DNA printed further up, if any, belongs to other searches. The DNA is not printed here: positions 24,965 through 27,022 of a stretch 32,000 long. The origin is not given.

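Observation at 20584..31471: Nine-gene, ~10.9-kb locus: one FecCD/BtuCD-type importer, four binding-protein paralogues, a radical SAM enzyme and two SAM methyltransferases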

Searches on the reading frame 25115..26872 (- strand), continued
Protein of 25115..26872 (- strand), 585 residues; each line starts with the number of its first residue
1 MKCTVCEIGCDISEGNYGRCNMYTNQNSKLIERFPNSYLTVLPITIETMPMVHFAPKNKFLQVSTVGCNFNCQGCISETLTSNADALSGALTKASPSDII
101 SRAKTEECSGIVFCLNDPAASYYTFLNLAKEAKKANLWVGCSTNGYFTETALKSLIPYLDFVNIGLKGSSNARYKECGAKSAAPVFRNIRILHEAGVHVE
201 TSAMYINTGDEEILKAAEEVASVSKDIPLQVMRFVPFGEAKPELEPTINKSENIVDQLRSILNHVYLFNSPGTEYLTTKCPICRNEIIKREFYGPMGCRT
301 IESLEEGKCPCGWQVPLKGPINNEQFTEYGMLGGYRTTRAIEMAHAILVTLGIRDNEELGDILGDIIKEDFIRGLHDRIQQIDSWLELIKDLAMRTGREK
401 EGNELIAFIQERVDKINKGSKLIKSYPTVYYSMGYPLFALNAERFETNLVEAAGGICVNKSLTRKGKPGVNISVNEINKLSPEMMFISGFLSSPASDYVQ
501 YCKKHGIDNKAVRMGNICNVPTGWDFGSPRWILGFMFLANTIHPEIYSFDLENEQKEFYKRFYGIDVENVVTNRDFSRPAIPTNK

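Call 46: fold_search(model_id=the predicted structure, library=pdb)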
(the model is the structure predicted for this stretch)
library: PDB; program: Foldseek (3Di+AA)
matches with E <= 10: 1546; with E <= 0.001: 138
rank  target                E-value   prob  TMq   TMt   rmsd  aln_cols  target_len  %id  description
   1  4hn9_B                2.0e-11  1.00  0.30  0.53   2.2       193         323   22  Crystal structure of iron ABC transporter solute-binding protein from Eubacterium eligens (released 2012-12-12)
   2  4hn9_A                7.7e-11  1.00  0.29  0.53   2.1       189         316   23  Crystal structure of iron ABC transporter solute-binding protein from Eubacterium eligens (released 2012-12-12)
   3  4ovk                  1.1e-10  1.00  0.29  0.50   2.5       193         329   19  Crystal structure of periplasmic solute binding protein from Veillonella parvula DSM 2008 (released 2013-12-18)
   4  4pag_A                1.5e-10  1.00  0.29  0.50   2.9       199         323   24  ABC transporter solute binding protein from Sulfurospirillum deleyianum DSM 6946 (released 2014-04-30)
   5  4pag_B                4.3e-10  1.00  0.29  0.50   2.9       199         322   24  ABC transporter solute binding protein from Sulfurospirillum deleyianum DSM 6946 (released 2014-04-30)
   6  6b2x_B                3.6e-09  1.00  0.27  0.47   3.7       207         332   18  Apo YiuA Crystal Form 1 (released 2017-11-15)
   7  4mo9                  3.9e-09  1.00  0.28  0.45   4.7       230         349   22  Crystal Structure of TroA-like Periplasmic Binding Protein FepB from Veillonella parvula (released 2013-09-25)
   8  3c8f                  8.4e-09  1.00  0.31  0.70   3.8       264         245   13  4Fe-4S-Pyruvate formate-lyase Activating Enzyme with partially disordered AdoMet (released 2008-10-28)
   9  4inp_A                1.3e-08  1.00  0.28  0.53   2.9       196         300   23  The crystal structure of Helicobacter pylori Ceue (HP1561) with Ni(II) bound (released 2014-01-08)
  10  6b2x_A                2.3e-08  1.00  0.26  0.43   4.6       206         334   18  Apo YiuA Crystal Form 1 (released 2017-11-15)
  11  4ino_A                2.4e-08  1.00  0.28  0.52   2.9       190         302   23  The crystal structure of Helicobacter pylori Ceue (HP1561) (released 2014-01-08)
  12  9hrj_B                2.6e-08  1.00  0.28  0.46   2.9       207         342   18  Structure of YIUA from Yersinia ruckeri (released 2025-11-12)
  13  9ht5_C                3.1e-08  1.00  0.27  0.48   3.5       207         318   18  Structure of YIUA from Yersinia ruckeri with Iron and nitrilotriacetic acid (released 2025-11-12)
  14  8fo0                  3.1e-08  1.00  0.31  0.69   4.2       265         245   14  The structure of a crystallizable variant of E. coli pyruvate formate-lyase activating enzyme bound to a partially cleav (released 2023-05-24)
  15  6b2y_B                4.1e-08  1.00  0.27  0.47   3.6       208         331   18  Apo YiuA Crystal Form 2 (released 2017-11-15)
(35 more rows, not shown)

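Call 47: find_encoding_contigs(protein=P0098, flank=10000, max_places=1)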
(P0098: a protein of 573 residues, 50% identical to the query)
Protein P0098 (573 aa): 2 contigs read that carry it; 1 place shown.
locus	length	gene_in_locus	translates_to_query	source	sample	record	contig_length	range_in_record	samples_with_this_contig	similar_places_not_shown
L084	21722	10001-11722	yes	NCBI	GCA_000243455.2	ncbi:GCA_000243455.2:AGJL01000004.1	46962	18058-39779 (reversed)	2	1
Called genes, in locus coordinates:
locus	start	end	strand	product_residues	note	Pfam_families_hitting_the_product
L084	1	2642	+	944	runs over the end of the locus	PF00133:tRNA-synt_1, PF09334:tRNA-synt_1g, PF13603:tRNA-synt_1_2, PF09334:tRNA-synt_1g, PF08264:Anticodon_1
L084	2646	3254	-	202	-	PF01209:Ubie_methyltran, PF13489:Methyltransf_23, PF13847:Methyltransf_31, PF08241:Methyltransf_11, PF08242:Methyltransf_12, PF13649:Methyltransf_25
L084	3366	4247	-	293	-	PF01937:ARMT1-like_dom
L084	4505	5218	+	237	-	PF13531:SBP_bac_11, PF12974:Phosphonate-bd (weak)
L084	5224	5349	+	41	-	-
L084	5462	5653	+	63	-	-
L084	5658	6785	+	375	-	PF01497:Peripla_BP_2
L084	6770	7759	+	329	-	PF01032:FecCD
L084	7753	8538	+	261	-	PF02463:SMC_N (weak), PF13175:AAA_15 (weak), PF13555:AAA_29 (weak), PF00005:ABC_tran, PF13304:AAA_21 (weak)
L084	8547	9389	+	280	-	PF05958:tRNA_U5-meth_tr, PF13489:Methyltransf_23, PF06325:PrmA, PF05175:MTS, PF13847:Methyltransf_31, PF08241:Methyltransf_11, PF08242:Methyltransf_12, PF13649:Methyltransf_25, +6 more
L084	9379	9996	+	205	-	PF01209:Ubie_methyltran, PF06325:PrmA (faint), PF13489:Methyltransf_23 (weak), PF02475:TRM5-TYW2_MTfase (weak), PF13847:Methyltransf_31, PF08241:Methyltransf_11, PF08242:Methyltransf_12, PF13649:Methyltransf_25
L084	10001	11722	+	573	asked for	PF04055:Radical_SAM, PF13353:Fer4_12 (weak), PF01497:Peripla_BP_2 (weak)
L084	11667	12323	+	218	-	PF09892:DUF2119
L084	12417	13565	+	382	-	PF01497:Peripla_BP_2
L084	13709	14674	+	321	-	PF01032:FecCD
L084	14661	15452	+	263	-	PF00005:ABC_tran, PF02463:SMC_N (faint), PF13555:AAA_29 (faint), PF13304:AAA_21 (weak)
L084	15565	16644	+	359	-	PF03595:SLAC1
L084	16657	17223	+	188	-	PF02566:OsmC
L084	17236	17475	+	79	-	PF13396:PLDc_N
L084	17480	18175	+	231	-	PF02593:DUF166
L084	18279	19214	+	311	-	PF04055:Radical_SAM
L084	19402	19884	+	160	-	-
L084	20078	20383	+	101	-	-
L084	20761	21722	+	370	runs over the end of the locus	PF09890:DUF2117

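Call 48: find_encoding_contigs(protein=P0081, flank=10000, max_places=1)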
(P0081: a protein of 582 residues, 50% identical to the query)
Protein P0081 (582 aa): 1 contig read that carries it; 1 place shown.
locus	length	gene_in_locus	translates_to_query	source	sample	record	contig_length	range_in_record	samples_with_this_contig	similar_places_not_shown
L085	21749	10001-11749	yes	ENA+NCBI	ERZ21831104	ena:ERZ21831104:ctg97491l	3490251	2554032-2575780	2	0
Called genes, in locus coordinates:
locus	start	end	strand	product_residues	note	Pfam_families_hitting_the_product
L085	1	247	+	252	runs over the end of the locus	PF17131:TP_0789-like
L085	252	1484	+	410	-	PF12704:MacB_PCD, PF02687:FtsX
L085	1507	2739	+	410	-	PF12704:MacB_PCD, PF02687:FtsX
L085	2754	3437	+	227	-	PF02463:SMC_N (faint), PF00005:ABC_tran, PF13304:AAA_21 (faint)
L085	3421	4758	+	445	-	-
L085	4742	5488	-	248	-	PF00497:SBP_bac_3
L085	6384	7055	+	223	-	PF13489:Methyltransf_23, PF01209:Ubie_methyltran, PF05175:MTS (weak), PF06325:PrmA (weak), PF13649:Methyltransf_25, PF13847:Methyltransf_31, PF08241:Methyltransf_11, PF08242:Methyltransf_12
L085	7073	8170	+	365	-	PF01497:Peripla_BP_2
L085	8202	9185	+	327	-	PF01032:FecCD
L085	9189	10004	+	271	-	PF00005:ABC_tran, PF02463:SMC_N (faint), PF13304:AAA_21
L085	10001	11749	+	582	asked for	-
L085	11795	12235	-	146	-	PF11700:ATG22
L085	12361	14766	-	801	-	PF01804:Penicil_amidase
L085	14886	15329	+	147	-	-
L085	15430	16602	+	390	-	PF01637:ATPase_2 (faint), PF13173:AAA_14, PF13635:DUF4143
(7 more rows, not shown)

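Call 49: find_encoding_contigs(protein=P0074, flank=10000, max_places=1)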
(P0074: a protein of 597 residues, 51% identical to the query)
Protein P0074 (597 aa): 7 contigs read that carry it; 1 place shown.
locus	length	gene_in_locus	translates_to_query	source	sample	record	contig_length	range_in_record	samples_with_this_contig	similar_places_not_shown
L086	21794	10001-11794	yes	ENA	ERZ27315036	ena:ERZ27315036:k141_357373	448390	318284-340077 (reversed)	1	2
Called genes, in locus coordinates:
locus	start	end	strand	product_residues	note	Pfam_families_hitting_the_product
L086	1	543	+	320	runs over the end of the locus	PF13938:DUF4213, PF04016:DUF364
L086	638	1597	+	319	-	PF01547:SBP_bac_1, PF13531:SBP_bac_11, PF12974:Phosphonate-bd (weak)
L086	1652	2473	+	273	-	PF00528:BPD_transp_1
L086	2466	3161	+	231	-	PF02463:SMC_N, PF00005:ABC_tran, PF13304:AAA_21 (faint)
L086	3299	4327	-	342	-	PF13384:HTH_23, PF13551:HTH_29 (weak), PF13565:HTH_32, PF13592:HTH_33, PF13358:DDE_3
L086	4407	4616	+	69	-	PF03459:TOBE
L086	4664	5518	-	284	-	PF02749:QRPTase_N, PF01729:QRPTase_C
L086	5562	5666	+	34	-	-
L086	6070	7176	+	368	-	PF01032:FecCD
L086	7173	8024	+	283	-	PF00005:ABC_tran, PF02463:SMC_N (faint), PF13304:AAA_21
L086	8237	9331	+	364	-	PF01497:Peripla_BP_2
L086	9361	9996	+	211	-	PF01209:Ubie_methyltran, PF13489:Methyltransf_23 (weak), PF05175:MTS (faint), PF13847:Methyltransf_31, PF08241:Methyltransf_11, PF08242:Methyltransf_12, PF13649:Methyltransf_25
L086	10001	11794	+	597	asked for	PF13353:Fer4_12 (weak), PF04055:Radical_SAM, PF01497:Peripla_BP_2 (weak)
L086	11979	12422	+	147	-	PF08241:Methyltransf_11, PF13649:Methyltransf_25, PF13847:Methyltransf_31 (weak)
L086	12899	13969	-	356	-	PF00005:ABC_tran, PF03459:TOBE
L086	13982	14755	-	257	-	PF00528:BPD_transp_1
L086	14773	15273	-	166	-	PF01980:TrmO_N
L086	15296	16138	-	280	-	PF01547:SBP_bac_1, PF13531:SBP_bac_11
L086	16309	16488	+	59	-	-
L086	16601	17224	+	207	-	PF12804:NTP_transf_3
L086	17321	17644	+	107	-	-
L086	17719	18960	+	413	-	PF02635:DsrE (faint)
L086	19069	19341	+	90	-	-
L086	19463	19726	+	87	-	PF00037:Fer4, PF12837:Fer4_6, PF13237:Fer4_10, PF13183:Fer4_8, PF12838:Fer4_7, PF13187:Fer4_9, PF13484:Fer4_16, PF00037:Fer4, +10 more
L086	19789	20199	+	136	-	PF01568:Molydop_binding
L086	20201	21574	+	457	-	PF00384:Molybdopterin (weak)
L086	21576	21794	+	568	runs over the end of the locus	PF01979:Amidohydro_1 (faint), PF07969:Amidohydro_3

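Call 53: search_protein_families(library=pfam, alignment_id=A3, max_evalue=0.00001)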
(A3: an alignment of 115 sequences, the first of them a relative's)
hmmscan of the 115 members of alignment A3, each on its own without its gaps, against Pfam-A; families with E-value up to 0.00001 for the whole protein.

A. member 1, L002:6566-7021:+ (152 aa): 0 families

B. families by the number of members that match (of 115 scanned): 111 families (the first 25 are shown)
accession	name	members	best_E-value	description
PF13649.12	Methyltransf_25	6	3.6e-16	Methyltransferase domain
PF08241.18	Methyltransf_11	6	1.1e-12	Methyltransferase domain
PF13489.12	Methyltransf_23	5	9.3e-11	Methyltransferase domain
PF08242.18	Methyltransf_12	5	5.7e-10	Methyltransferase domain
PF04016.18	DUF364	4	3.7e-46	Putative heavy-metal chelation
PF13938.11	DUF4213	4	7.8e-22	Putative heavy-metal chelation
PF07790.16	Pilin_N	3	8.2e-21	Archaeal Type IV pilin, N-terminal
PF00989.32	PAS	3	7.9e-20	PAS fold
PF08448.16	PAS_4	3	3.8e-19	PAS fold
PF13426.13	PAS_9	3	4.3e-19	PAS domain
PF02518.31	HATPase_c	3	3.3e-17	Histidine kinase-, DNA gyrase B-, and HSP90-like ATPase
PF13847.12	Methyltransf_31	3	2e-12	Methyltransferase domain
PF10609.15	ParA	3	4e-11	NUBPL iron-transfer P-loop NTPase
PF01656.29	CbiA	3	5.9e-11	CobQ/CobB/MinD/ParA nucleotide binding domain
PF05362.19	Lon_C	2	1e-81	Lon protease (S16) C-terminal proteolytic domain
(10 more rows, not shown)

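Call 56: search_protein_families(library=pfam, proteins=[L002:7012-8487:-, L002:8701-9252:-, L002:11893-12396:+, L002:12428-13021:+, L002:13340-14356:+, L002:14693-15388:+, L007:6646-8811:+, L007:11747-12664:+, L007:13031-13822:+, L062:11901-12932:-], max_evalue=0.001)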
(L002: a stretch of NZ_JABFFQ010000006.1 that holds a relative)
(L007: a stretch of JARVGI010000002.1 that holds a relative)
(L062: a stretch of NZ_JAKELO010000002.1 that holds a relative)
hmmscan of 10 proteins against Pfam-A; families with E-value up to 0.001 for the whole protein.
L002:7012-8487:- (492 aa): 6 families
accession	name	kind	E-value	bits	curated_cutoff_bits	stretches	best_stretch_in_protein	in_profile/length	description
PF02518.31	HATPase_c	-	3.6e-10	40.7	26.4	1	378-476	5-110/111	Histidine kinase-, DNA gyrase B-, and HSP90-like ATPase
PF00989.32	PAS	-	1.9e-09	37.9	22.6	1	126-166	4-44/113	PAS fold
PF08448.16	PAS_4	-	2.1e-08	34.8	23.1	1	132-252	4-108/110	PAS fold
PF13426.13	PAS_9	-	1.6e-06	28.8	27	1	133-250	1-102/103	PAS domain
PF13188.13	PAS_8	-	0.00043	20.5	21.8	0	125-165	3-44/65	PAS domain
PF14689.11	SPOB_a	-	0.00064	19.7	28.1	1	264-299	4-38/62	Sensor_kinase_SpoOB-type, alpha-helical domain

L002:8701-9252:- (184 aa): 0 families

L002:11893-12396:+ (168 aa): 0 families

L002:12428-13021:+ (198 aa): 10 families
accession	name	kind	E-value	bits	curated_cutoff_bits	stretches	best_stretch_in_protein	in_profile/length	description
PF00515.34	TPR_1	-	2e-13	49.9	27.8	2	155-184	3-32/34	Tetratricopeptide repeat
PF13181.12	TPR_8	-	1.1e-11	44.3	25.7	2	118-151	1-33/34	Tetratricopeptide repeat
PF07719.23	TPR_2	-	4.3e-11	42.5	27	1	154-185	2-33/34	Tetratricopeptide repeat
PF13431.12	TPR_17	-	3.3e-10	39.9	24.4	1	142-172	2-32/34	Tetratricopeptide repeat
PF13414.12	TPR_11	-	6.6e-08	32.6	26.8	1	133-163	8-38/42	TPR repeat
PF13432.12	TPR_16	-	1.7e-07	32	32.7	1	98-151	11-63/65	Tetratricopeptide repeat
PF14559.12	TPR_19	-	1e-06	29.4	25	1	133-184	5-56/68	Tetratricopeptide repeat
PF13428.12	TPR_14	-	5.1e-06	27.1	23.5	0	132-160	14-42/44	Tetratricopeptide repeat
PF23914.1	TPR_CcmH_CycH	-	6.3e-06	26.6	42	0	110-151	42-82/158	Cytochrome c-type biogenesis protein H TPR domain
PF01239.28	PPTA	-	7.3e-05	22.7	29.5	0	135-166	1-32/32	Protein prenyltransferase alpha subunit repeat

L002:13340-14356:+ (339 aa): 2 families
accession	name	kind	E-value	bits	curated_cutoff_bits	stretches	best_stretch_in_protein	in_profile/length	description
PF12697.13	Abhydrolase_6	-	1.1e-07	33.2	26.3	1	44-308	1-217/217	Alpha/beta hydrolase family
PF12146.15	Hydrolase_4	-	1.3e-05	25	27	1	72-167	23-111/239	Serine aminopeptidase, S33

L002:14693-15388:+ (232 aa): 0 families

L007:6646-8811:+ (722 aa): 3 families
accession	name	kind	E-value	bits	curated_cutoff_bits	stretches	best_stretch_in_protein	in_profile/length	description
PF00348.22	polyprenyl_synt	-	1.9e-49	168.6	27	1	407-654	2-236/251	Polyprenyl synthetase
PF17186.10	Lipocalin_9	-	1.5e-16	61.2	26.2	1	229-354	6-130/131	Lipocalin-like domain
PF07143.17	CrtC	-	2.5e-05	25.4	22.5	1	13-203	2-164/168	CrtC N-terminal lipocalin domain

L007:11747-12664:+ (306 aa): 0 families

L007:13031-13822:+ (264 aa): 0 families

L062:11901-12932:- (344 aa): 1 family
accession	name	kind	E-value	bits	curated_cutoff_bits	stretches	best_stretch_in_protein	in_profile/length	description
PF01261.30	AP_endonuc_2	-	9.1e-09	35.8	31.1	1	106-267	61-196/249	Xylose isomerase-like TIM barrel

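Call 81: search_protein_families(library=ncbifam, proteins=[L084:11667-12323:+, L084:8547-9389:+], max_evalue=0.00001)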
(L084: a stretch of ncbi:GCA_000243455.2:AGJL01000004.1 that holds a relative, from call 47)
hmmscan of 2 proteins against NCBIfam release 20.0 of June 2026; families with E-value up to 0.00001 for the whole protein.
L084:11667-12323:+ (218 aa): 0 families

L084:8547-9389:+ (280 aa): 25 families
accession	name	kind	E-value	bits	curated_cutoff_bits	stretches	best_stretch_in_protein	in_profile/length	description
NF011529.0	PRK14968.1-3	equivalog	4.2e-14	52.4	162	1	59-141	24-103/198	putative methyltransferase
TIGR01983.1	UbiG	equivalog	3.3e-13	49.5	102.95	1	57-162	36-142/228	bifunctional 2-polyprenyl-6-hydroxyphenol methylase/3-demethylubiquinol 3-O-methyltransferase UbiG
NF043040.1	corrin_prot_MT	hypoth_equivalog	7.6e-11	41.9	180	1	70-175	42-144/216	corrinoid protein-associated methyltransferase CpaM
TIGR03534.1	RF_mod_PrmC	equivalog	1.2e-10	41.3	199.1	1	60-142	79-162/253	peptide chain release factor N(5)-glutamine methyltransferase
TIGR00537.1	hemK_rel_arch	hypoth_equivalog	1.6e-10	40.9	87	1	56-143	7-89/179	HemK2/MTQ2 family protein methyltransferase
TIGR00479.1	rumA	equivalog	3.1e-10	39.5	183.55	1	35-127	258-351/432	23S rRNA (uracil(1939)-C(5))-methyltransferase RlmD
NF000499.2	Erm23S_rRNA_broad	equivalog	3.9e-10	39.5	212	1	55-133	9-85/244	23S ribosomal RNA methyltransferase Erm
TIGR02021.1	BchM-ChlM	equivalog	4.4e-10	39.3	158.9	1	55-165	42-149/218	magnesium protoporphyrin IX methyltransferase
TIGR00755.1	ksgA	equivalog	1.1e-09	38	171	1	69-141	29-99/256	16S rRNA (adenine(1518)-N(6)/adenine(1519)-N(6))-dimethyltransferase RsmA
TIGR02143.1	trmA_only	equivalog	1.2e-09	37.6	334.65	1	44-122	172-249/352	tRNA (uridine(54)-C5)-methyltransferase TrmA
TIGR02072.1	BioC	equivalog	3.2e-09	37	184.95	1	58-165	24-126/244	malonyl-ACP O-methyltransferase BioC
TIGR02469.1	CbiT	equivalog_domain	8.2e-09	35.8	78.3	1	70-141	20-93/124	precorrin-6Y C5,15-methyltransferase (decarboxylating) subunit CbiT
NF041820.1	daptide_MTase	equivalog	3.1e-08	33.4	175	1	67-141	38-109/243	daptide-type RiPP biosynthesis methyltransferase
NF001785.0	PRK00517.2-2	equivalog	1.3e-07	31.1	188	1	68-141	144-216/282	50S ribosomal protein L11 methyltransferase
TIGR00536.1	hemK_fam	subfamily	2e-07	30.3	115.5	1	71-141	116-187/286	HemK family protein methyltransferase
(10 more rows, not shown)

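Call 87: find_encoding_contigs(protein=P0003, flank=7000, max_places=1)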
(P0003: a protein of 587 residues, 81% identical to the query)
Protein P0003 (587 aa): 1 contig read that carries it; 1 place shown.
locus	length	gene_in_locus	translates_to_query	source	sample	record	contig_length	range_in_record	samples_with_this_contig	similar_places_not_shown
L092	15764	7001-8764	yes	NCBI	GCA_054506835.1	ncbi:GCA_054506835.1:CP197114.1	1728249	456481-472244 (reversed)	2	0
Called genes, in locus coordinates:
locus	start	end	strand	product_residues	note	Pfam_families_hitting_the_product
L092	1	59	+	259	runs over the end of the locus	PF00731:AIRC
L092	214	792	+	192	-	PF00440:TetR_N, PF16295:TetR_C_10, PF22604:TetR_HI_0893_C (weak)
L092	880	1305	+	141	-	PF07883:Cupin_2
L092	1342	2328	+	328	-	PF12740:PETase (weak), PF01738:DLH, PF02129:Peptidase_S15, PF12146:Hydrolase_4 (faint)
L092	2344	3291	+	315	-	PF12541:DUF3737, PF13229:Beta_helix (faint)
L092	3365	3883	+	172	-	PF04126:Cyclophil_like, PF18050:Cyclophil_like2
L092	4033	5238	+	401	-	PF00083:Sugar_tr, PF07690:MFS_1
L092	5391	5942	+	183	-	PF01844:HNH (weak), PF14279:HNH_5 (faint)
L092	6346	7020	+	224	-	PF05148:Methyltransf_8 (weak), PF01209:Ubie_methyltran, PF13489:Methyltransf_23, PF01728:FtsJ (weak), PF13847:Methyltransf_31, PF08241:Methyltransf_11, PF08242:Methyltransf_12, PF13649:Methyltransf_25, +1 more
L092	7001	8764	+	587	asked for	PF04055:Radical_SAM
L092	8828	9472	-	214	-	PF12804:NTP_transf_3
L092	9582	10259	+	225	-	PF00254:FKBP_C, PF22199:FKBP26_IF, PF18046:FKBP26_C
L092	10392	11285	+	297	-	PF04055:Radical_SAM, PF13353:Fer4_12, PF06463:Mob_synth_C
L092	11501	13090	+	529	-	PF05124:S_layer_C, PF05123:S_layer_N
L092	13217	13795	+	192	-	PF13560:HTH_31 (weak), PF01381:HTH_3, PF13443:HTH_26 (weak), PF07883:Cupin_2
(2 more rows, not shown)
